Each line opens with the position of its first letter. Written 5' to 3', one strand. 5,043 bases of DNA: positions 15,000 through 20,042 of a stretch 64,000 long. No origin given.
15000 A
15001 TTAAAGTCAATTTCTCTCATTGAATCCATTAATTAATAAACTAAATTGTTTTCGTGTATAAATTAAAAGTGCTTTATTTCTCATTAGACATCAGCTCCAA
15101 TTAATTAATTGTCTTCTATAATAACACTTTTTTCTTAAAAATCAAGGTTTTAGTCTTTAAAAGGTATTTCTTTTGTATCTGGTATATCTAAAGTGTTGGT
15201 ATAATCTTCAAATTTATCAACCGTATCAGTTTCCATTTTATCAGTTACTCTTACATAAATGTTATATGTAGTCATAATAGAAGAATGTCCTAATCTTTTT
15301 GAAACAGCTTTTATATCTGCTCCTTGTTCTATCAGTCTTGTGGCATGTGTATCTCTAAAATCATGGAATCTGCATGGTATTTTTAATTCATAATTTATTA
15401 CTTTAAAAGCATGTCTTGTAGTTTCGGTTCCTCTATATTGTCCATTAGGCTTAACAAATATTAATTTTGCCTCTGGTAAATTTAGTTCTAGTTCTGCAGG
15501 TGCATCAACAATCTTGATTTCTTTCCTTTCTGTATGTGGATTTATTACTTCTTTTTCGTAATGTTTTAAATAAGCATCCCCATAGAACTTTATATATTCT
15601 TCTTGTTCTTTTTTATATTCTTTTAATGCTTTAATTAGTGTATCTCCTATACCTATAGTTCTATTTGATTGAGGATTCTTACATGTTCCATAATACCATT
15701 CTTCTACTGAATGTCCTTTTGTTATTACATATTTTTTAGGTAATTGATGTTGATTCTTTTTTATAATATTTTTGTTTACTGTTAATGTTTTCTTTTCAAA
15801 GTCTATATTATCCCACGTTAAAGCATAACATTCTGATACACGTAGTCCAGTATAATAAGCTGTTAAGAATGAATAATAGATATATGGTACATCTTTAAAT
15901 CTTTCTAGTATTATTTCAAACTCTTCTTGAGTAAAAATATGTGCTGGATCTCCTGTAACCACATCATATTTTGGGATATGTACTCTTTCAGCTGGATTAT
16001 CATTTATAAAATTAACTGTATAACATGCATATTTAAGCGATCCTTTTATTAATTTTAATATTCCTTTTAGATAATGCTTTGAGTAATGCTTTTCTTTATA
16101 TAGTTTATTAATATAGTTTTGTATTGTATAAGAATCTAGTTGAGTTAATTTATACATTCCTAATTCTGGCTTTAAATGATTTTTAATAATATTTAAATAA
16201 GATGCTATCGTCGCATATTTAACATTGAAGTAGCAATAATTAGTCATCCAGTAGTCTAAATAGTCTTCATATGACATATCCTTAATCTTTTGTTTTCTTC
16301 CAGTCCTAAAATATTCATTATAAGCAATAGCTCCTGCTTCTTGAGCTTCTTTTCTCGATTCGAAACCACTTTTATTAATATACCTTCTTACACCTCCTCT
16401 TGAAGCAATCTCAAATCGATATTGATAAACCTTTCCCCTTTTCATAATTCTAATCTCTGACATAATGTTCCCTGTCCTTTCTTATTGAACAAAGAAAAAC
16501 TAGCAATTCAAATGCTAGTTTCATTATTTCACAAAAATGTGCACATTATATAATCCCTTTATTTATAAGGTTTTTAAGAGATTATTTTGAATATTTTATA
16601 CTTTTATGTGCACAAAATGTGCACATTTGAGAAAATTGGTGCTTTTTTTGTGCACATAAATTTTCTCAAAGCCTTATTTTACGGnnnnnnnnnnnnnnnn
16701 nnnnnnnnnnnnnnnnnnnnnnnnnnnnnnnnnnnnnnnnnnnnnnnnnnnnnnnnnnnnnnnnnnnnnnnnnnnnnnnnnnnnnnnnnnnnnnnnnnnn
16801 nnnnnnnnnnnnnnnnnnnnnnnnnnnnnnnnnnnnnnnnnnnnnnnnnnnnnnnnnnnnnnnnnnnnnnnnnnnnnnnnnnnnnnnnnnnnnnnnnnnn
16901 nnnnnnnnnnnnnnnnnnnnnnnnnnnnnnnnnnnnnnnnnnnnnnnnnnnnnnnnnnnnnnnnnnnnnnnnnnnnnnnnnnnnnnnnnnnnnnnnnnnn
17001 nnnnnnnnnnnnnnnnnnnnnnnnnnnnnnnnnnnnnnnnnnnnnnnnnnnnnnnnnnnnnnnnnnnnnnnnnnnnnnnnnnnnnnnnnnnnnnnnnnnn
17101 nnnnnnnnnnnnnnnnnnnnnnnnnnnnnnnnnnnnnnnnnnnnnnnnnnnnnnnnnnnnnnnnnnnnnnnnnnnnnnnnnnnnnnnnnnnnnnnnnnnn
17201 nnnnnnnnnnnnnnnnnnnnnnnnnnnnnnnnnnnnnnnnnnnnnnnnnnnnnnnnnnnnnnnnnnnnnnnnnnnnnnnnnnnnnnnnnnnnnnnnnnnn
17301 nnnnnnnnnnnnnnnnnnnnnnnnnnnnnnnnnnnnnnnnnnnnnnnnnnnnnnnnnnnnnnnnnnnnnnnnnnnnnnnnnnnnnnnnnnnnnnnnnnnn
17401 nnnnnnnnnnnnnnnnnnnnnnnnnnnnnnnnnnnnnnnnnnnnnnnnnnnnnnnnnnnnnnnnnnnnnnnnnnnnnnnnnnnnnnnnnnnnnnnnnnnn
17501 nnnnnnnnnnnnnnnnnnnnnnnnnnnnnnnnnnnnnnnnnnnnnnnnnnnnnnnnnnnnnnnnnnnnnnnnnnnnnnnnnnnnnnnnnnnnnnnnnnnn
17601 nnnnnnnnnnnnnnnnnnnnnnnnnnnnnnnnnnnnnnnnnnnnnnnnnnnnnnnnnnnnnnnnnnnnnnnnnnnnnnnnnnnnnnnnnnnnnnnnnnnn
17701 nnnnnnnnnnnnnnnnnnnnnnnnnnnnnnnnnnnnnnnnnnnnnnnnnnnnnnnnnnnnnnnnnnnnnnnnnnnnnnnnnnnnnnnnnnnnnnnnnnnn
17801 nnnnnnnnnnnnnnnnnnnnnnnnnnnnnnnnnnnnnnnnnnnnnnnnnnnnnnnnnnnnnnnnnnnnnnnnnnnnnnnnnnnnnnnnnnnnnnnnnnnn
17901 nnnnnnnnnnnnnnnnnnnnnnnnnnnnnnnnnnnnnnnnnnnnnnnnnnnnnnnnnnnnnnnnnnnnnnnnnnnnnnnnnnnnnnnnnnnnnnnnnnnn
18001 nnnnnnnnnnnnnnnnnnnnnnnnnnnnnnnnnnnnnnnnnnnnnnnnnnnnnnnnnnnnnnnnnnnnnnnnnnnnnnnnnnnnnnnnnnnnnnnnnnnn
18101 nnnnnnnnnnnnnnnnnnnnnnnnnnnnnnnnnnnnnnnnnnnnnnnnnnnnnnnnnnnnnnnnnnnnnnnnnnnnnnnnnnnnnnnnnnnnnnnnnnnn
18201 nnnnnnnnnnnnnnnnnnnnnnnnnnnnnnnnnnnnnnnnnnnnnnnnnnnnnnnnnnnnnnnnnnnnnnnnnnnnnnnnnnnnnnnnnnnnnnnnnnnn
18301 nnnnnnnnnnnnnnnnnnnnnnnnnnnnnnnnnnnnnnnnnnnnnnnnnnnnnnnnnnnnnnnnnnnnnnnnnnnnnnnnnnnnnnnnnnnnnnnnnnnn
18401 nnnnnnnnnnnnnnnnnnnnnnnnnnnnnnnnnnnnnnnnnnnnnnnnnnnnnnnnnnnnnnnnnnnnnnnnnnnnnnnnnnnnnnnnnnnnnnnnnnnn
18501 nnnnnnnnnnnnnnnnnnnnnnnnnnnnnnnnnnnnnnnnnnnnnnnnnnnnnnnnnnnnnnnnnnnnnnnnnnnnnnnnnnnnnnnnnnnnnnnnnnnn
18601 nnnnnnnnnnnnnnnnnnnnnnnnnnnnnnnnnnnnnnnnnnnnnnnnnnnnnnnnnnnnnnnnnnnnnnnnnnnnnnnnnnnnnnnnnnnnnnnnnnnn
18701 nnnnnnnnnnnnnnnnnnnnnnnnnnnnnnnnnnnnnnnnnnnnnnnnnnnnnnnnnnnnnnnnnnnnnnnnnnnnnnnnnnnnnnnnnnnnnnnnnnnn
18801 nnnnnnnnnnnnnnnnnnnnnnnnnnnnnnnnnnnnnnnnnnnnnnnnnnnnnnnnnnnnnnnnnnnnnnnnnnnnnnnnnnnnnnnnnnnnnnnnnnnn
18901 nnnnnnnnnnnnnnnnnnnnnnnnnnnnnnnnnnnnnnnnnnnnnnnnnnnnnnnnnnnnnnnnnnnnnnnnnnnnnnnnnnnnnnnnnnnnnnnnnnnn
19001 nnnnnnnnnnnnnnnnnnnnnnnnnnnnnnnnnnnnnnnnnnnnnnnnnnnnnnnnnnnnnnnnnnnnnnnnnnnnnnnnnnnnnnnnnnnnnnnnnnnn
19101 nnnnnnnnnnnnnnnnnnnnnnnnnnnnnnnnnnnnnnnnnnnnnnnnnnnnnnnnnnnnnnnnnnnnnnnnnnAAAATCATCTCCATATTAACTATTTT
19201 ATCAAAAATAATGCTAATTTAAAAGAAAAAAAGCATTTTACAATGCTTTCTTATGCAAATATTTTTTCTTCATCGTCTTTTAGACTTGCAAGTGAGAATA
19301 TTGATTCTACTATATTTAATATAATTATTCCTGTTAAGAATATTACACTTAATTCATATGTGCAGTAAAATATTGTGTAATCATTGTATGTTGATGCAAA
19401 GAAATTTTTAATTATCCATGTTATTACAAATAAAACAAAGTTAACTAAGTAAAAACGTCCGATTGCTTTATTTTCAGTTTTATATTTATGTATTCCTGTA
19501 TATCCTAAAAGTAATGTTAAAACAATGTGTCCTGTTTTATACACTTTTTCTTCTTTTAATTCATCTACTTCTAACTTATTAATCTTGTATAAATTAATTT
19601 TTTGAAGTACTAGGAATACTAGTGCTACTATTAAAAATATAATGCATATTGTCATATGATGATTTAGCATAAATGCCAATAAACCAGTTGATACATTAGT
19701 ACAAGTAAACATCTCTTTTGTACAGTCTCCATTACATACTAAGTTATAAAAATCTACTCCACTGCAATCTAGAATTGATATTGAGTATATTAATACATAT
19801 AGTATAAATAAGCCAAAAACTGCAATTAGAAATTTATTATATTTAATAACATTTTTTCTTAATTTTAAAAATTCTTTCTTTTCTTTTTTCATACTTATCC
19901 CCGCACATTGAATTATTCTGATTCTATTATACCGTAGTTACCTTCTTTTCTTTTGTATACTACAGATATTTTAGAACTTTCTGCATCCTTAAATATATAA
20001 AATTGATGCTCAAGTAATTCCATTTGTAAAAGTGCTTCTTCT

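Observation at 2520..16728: ~14.2-kb island integrated into the 3' end of secA, with the original secA tail and terminator displaced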

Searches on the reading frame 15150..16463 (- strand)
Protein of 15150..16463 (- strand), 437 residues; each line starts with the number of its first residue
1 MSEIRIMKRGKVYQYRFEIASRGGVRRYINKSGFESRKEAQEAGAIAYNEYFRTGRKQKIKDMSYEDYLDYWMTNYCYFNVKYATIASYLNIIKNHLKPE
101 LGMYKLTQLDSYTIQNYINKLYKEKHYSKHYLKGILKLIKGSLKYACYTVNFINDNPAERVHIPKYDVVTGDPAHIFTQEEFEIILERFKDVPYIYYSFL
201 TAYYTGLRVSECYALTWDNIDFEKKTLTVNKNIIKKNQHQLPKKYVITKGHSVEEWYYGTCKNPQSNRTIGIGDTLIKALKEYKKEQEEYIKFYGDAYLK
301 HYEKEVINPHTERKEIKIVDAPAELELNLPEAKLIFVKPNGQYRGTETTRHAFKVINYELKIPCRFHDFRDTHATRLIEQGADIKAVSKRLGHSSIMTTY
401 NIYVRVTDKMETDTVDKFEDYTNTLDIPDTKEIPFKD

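Call 9: search_protein_families(library=pfam, proteins=[window:15150-16463:-], max_evalue=0.01)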
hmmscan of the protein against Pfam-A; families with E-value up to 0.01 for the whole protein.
window:15150-16463:- (437 aa): 3 families
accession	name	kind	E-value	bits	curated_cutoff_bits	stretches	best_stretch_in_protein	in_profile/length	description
PF00589.27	Phage_integrase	-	2.4e-26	93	27.1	1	196-409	25-171/172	Phage integrase family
PF14659.12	Phage_int_SAM_3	-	3e-12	47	22.6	1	65-121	2-57/58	Phage integrase, N-terminal SAM-like domain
PF14657.12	Arm-DNA-bind_4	-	0.00015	21.7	22.3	1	13-43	2-34/47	Arm DNA-binding domain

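Call 13: find_encoding_contigs(protein=window:15150-16463:-, flank=10000, max_places=10)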
Protein window:15150-16463:- (437 aa): 24 contigs read that carry it; 10 places shown.
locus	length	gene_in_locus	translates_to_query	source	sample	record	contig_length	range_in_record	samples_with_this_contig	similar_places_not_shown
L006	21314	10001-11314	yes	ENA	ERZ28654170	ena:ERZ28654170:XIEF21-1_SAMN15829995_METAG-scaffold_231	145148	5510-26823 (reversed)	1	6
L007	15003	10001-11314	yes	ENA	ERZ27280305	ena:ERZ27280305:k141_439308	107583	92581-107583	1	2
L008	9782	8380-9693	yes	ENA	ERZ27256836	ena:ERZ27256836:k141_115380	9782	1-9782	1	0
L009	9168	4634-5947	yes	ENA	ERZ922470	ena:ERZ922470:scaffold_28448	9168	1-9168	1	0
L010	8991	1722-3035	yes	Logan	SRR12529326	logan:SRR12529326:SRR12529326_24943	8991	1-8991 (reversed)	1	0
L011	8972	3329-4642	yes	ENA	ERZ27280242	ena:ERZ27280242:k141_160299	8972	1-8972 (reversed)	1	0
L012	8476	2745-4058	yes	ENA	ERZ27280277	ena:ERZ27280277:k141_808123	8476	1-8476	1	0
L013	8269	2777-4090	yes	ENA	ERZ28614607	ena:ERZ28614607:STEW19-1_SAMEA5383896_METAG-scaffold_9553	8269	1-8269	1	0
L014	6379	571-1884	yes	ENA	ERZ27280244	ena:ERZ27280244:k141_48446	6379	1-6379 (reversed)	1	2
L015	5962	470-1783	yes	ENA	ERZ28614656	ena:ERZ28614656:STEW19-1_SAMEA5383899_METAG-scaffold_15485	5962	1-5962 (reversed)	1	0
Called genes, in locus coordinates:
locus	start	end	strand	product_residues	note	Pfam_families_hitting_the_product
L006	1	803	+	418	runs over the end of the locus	PF00275:EPSP_synthase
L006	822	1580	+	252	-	PF00657:Lipase_GDSL, PF13472:Lipase_GDSL_2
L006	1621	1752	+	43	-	-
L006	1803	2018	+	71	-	PF01197:Ribosomal_L31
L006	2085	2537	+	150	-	PF02502:LacAB_rpiB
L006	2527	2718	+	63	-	PF06612:DUF1146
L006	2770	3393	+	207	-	PF01551:Peptidase_M23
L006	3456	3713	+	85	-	PF12116:SpoIIID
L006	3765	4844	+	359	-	PF00953:Glycos_transf_4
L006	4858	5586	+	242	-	PF04397:LytTR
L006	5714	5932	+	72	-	PF00313:CSD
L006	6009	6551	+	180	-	PF02482:Ribosomal_S30AE, PF16321:Ribosom_S30AE_C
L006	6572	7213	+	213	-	-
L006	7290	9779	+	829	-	PF07517:SecA_DEAD, PF00270:DEAD (weak), PF01043:SecA_PP_bind, PF21090:P-loop_SecA, PF07516:SecA_SW, PF02810:SEC-C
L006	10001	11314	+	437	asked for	PF14659:Phage_int_SAM_3, PF00589:Phage_integrase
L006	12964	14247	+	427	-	PF14657:Arm-DNA-bind_4 (weak), PF14659:Phage_int_SAM_3, PF00589:Phage_integrase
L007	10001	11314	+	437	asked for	PF14659:Phage_int_SAM_3, PF00589:Phage_integrase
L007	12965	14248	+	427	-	PF14657:Arm-DNA-bind_4 (weak), PF14659:Phage_int_SAM_3, PF00589:Phage_integrase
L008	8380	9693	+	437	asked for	PF14659:Phage_int_SAM_3, PF00589:Phage_integrase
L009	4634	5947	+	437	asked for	PF14659:Phage_int_SAM_3, PF00589:Phage_integrase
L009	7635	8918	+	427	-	PF14657:Arm-DNA-bind_4 (weak), PF14659:Phage_int_SAM_3, PF00589:Phage_integrase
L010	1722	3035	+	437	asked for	PF14659:Phage_int_SAM_3, PF00589:Phage_integrase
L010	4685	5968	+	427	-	PF14657:Arm-DNA-bind_4 (weak), PF14659:Phage_int_SAM_3, PF00589:Phage_integrase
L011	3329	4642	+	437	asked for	PF14659:Phage_int_SAM_3, PF00589:Phage_integrase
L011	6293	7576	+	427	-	PF14657:Arm-DNA-bind_4 (weak), PF14659:Phage_int_SAM_3, PF00589:Phage_integrase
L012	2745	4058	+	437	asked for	PF14659:Phage_int_SAM_3, PF00589:Phage_integrase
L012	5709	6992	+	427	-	PF14657:Arm-DNA-bind_4 (weak), PF14659:Phage_int_SAM_3, PF00589:Phage_integrase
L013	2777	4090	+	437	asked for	PF14659:Phage_int_SAM_3, PF00589:Phage_integrase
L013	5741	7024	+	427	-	PF14657:Arm-DNA-bind_4 (weak), PF14659:Phage_int_SAM_3, PF00589:Phage_integrase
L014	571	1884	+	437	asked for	PF14659:Phage_int_SAM_3, PF00589:Phage_integrase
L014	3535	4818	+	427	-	PF14657:Arm-DNA-bind_4 (weak), PF14659:Phage_int_SAM_3, PF00589:Phage_integrase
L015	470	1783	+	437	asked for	PF14659:Phage_int_SAM_3, PF00589:Phage_integrase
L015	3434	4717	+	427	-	PF14657:Arm-DNA-bind_4 (weak), PF14659:Phage_int_SAM_3, PF00589:Phage_integrase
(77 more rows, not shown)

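Call 22: find_related_loci(query=window:15150-16463:-, collection=genome_contigs, flank=10000)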
Query window:15150-16463:- (437 aa) in genome_contigs; peptide patterns used: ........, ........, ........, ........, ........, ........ (x = any residue, [..] = any of these).
47 stretches matched a pattern; 27 encode a relative of the query (tblastn E <= 1e-3); 27 distinct loci.
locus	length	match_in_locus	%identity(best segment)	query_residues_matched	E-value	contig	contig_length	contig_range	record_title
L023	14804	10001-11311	100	1-437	0e+0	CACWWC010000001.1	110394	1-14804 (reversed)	MAG: uncultured Erysipelotrichaceae bacterium isolate RUG10970 genome assembly, contig: RUG10970_asm_1, whole genome sho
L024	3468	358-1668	100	1-437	0e+0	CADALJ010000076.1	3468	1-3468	MAG: uncultured Erysipelotrichaceae bacterium isolate RUG13398 genome assembly, contig: RUG13398_asm_76, whole genome sh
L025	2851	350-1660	100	1-437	0e+0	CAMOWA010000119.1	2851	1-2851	MAG: uncultured Bacillales bacterium isolate SRR873602_bin.104_metaWRAP_v1.3_MAG genome assembly, contig: NODE_115371_le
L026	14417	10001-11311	100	1-437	0e+0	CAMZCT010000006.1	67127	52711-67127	MAG TPA_asm: uncultured Tenericutes bacterium isolate SRR10912542_bin.39_metaWRAP_v1.3_MAG genome assembly, contig: ERZ1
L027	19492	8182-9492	95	1-437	0e+0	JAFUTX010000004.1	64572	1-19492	MAG: Bacilli bacterium isolate RGIG4822 Roe_deer_Reticulum.Co__c181188, whole genome shotgun sequence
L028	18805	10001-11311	95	1-437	0e+0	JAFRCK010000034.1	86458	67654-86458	MAG: Bacilli bacterium isolate RGIG2368 Goat_Ileum-3__c209582, whole genome shotgun sequence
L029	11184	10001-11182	98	1-394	0e+0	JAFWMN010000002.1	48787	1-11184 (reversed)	MAG: Bacilli bacterium isolate RGIG5875 Sheep_Jejunum-3__c120, whole genome shotgun sequence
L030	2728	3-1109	100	69-437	0e+0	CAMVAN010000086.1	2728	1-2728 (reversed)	MAG TPA_asm: uncultured Bacillales bacterium isolate SRR8387716_bin.66_metaWRAP_v1.3_MAG genome assembly, contig: ERZ142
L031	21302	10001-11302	72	4-437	0e+0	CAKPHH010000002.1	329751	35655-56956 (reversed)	MAG: uncultured Bacilli bacterium isolate REFINED_METABAT215_TOP10_CONTIGS_1500_ASSEMBLY_K77_MERGED__Hadza_MoBio_hadza-I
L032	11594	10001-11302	72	4-437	0e+0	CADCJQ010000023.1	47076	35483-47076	MAG: uncultured Erysipelotrichaceae bacterium isolate RUG14705 genome assembly, contig: RUG14705_asm_23, whole genome sh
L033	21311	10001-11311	97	1-437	0e+0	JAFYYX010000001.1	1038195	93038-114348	MAG: Bacilli bacterium isolate RGIG7548 Water_buffalos_Omasum-1__c71, whole genome shotgun sequence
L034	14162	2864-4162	66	4-435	0e+0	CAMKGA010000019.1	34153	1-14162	MAG: uncultured Bacillales bacterium isolate SRR12081294_bin.11_metaWRAP_v1.3_MAG genome assembly, contig: ERZ12289768.1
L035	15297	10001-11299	66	4-435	0e+0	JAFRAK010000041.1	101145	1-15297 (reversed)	MAG: Bacilli bacterium isolate RGIG2316 Goat_Duodenum.Co__c1061772, whole genome shotgun sequence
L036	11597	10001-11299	66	4-435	0e+0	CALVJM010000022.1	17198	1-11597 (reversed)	MAG: uncultured Bacilli bacterium isolate BRZ_F__bin63 genome assembly, contig: BRZ_F__NODE_3708_length_17198_cov_6.3881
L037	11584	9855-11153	65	4-435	0e+0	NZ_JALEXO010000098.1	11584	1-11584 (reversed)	MAG: Intestinibacter sp. isolate SUG427 k141_162278, whole genome shotgun sequence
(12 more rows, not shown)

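Call 52: search_solved_structures(query=window:15150-16463:-, max_evalue=0.001, show_alignments=1)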
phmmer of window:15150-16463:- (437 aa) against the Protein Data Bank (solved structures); distinct sequences matched with E-value up to 0.001: 10.
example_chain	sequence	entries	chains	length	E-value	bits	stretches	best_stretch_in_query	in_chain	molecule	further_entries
3nkh_A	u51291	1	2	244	5e-11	45.3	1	347-420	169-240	Integrase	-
2kd1_A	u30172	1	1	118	1.9e-08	36.9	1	62-168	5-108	DNA integration/recombination/invertion protein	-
4a8e_A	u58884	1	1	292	3.6e-07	32.6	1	361-417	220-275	PROBABLE TYROSINE RECOMBINASE XERC-LIKE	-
2a3v_A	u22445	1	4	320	2e-06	30.2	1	354-410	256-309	site-specific recombinase IntI4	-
6emy_A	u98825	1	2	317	1e-05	27.8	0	366-407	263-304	Int protein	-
6en0_A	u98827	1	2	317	1.4e-05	27.4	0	366-407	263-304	Int protein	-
6emz_A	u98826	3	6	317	3.7e-05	26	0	366-407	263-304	Int protein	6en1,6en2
5hxy_A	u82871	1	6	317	8.8e-05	24.8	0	365-409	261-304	Tyrosine recombinase XerA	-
1a0p_A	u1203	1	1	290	0.00036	22.7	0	366-407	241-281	SITE-SPECIFIC RECOMBINASE XERD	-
5dcf_A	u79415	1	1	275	0.00072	21.7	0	366-407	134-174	Tyrosine recombinase XerD,DNA translocase FtsK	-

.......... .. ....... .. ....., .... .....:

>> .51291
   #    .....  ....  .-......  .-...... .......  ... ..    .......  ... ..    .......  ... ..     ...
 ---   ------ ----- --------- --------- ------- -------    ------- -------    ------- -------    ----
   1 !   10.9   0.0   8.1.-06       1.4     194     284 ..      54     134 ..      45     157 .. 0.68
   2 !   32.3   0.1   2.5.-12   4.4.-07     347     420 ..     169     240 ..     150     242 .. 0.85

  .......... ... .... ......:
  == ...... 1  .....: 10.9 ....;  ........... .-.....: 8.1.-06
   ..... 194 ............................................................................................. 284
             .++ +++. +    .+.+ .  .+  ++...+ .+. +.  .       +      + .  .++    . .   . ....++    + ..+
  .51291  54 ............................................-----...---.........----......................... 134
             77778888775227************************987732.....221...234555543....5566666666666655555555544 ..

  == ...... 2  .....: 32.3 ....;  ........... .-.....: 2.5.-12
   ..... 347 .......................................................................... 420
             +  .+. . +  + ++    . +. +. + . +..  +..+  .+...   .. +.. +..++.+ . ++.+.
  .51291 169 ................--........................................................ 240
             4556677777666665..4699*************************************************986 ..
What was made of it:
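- Closest known: Lambda-type integrases with an N-terminal arm-binding domain. Same: The C-terminal region aligns to PDB 3nkh and to the Tn1549 Int structures 6emz and 6emy (call 52).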

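Call 61: search_protein_families(library=ncbifam, proteins=[window:15150-16463:-], max_evalue=0.001)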
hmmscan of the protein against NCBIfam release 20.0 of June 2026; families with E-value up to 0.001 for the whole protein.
window:15150-16463:- (437 aa): 8 families
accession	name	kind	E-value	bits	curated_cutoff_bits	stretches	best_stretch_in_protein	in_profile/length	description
NF040815.2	recomb_XerA_Arch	equivalog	2.9e-22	79.5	220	2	81-235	12-153/263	site-specific tyrosine recombinase/integron integrase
TIGR02224.1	recomb_XerC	equivalog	1.3e-19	70.7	335.15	2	332-409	202-280/295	tyrosine recombinase XerC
TIGR02225.1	recomb_XerD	equivalog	3.2e-18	66.1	329.6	2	362-410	231-278/290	site-specific tyrosine recombinase XerD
TIGR02249.1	integrase_gron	subfamily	1.9e-15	57.1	265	2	358-412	253-306/315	integron integrase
NF001399.0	PRK00283.1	subfamily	1.6e-14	53.8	279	2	365-409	243-286/300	tyrosine recombinase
NF002331.0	PRK01287.1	subfamily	4.6e-13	48.9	371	2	331-407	235-313/365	site-specific tyrosine recombinase XerC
NF003462.0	PRK05084.1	equivalog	2.1e-09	36.6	267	1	361-419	300-357/360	tyrosine recombinase XerS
NF011946.0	PRK15417.1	equivalog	8.5e-07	28.4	435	1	351-408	259-317/337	integron integrase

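Call 62: search_protein_families(library=phrogs, proteins=[window:15150-16463:-], max_evalue=0.001)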
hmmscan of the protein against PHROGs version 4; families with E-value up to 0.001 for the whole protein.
window:15150-16463:- (437 aa): 7 families
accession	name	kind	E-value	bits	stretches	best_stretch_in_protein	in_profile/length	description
phrog_1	-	integration and excision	1.2e-71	243.7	1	8-431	119-460/611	integrase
phrog_216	-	integration and excision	1.6e-33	117.1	1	146-424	28-243/301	integrase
phrog_26960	-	unknown function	3.7e-20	73.6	1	7-136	12-140/146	-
phrog_7685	-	integration and excision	9.6e-18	65.6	1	332-420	150-237/240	integrase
phrog_23783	-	integration and excision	9.5e-12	46.2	1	12-161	14-152/162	integrase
phrog_25190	-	integration and excision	4.8e-05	24.7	1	353-411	35-94/109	integrase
phrog_7269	-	integration and excision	0.00066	20.6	0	348-409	12-72/89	integrase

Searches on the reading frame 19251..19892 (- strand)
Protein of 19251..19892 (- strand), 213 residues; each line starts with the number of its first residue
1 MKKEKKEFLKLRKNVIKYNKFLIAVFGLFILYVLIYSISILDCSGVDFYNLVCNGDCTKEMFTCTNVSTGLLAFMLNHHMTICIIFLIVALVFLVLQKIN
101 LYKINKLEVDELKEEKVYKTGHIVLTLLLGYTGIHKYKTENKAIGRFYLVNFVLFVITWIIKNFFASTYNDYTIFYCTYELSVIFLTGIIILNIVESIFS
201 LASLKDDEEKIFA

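Call 19: find_encoding_contigs(protein=window:19251-19892:-, flank=10000, max_places=10)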
Protein window:19251-19892:- (213 aa): 11 contigs read that carry it; 5 places shown.
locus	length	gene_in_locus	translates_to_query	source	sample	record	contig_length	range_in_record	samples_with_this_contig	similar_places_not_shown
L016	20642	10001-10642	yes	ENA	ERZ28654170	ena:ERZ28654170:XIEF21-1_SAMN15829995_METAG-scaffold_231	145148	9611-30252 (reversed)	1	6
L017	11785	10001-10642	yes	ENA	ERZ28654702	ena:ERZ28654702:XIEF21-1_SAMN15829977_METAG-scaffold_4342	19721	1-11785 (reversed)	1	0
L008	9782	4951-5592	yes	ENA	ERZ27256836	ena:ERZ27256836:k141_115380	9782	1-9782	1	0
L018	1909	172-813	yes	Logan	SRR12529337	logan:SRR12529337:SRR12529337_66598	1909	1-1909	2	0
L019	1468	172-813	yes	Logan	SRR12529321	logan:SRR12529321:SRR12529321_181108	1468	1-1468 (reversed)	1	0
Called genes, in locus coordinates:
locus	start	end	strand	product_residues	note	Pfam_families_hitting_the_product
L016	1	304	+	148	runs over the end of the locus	-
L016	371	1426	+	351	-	PF03462:PCRF, PF00472:RF-1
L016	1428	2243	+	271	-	PF17827:PrmC_N, PF03602:Cons_hypoth95 (weak), PF05175:MTS, PF06325:PrmA (weak), PF13649:Methyltransf_25, PF13847:Methyltransf_31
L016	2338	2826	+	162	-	PF09551:Spore_II_R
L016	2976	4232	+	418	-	PF00275:EPSP_synthase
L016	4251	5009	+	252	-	PF00657:Lipase_GDSL, PF13472:Lipase_GDSL_2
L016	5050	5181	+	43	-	-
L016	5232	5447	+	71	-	PF01197:Ribosomal_L31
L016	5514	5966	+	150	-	PF02502:LacAB_rpiB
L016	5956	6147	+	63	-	PF06612:DUF1146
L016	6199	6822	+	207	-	PF01551:Peptidase_M23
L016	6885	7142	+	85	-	PF12116:SpoIIID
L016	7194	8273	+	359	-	PF00953:Glycos_transf_4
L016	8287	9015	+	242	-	PF04397:LytTR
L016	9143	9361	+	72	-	PF00313:CSD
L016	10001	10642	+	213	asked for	-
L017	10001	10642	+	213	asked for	-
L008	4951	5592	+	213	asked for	-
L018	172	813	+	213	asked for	-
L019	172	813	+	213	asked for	-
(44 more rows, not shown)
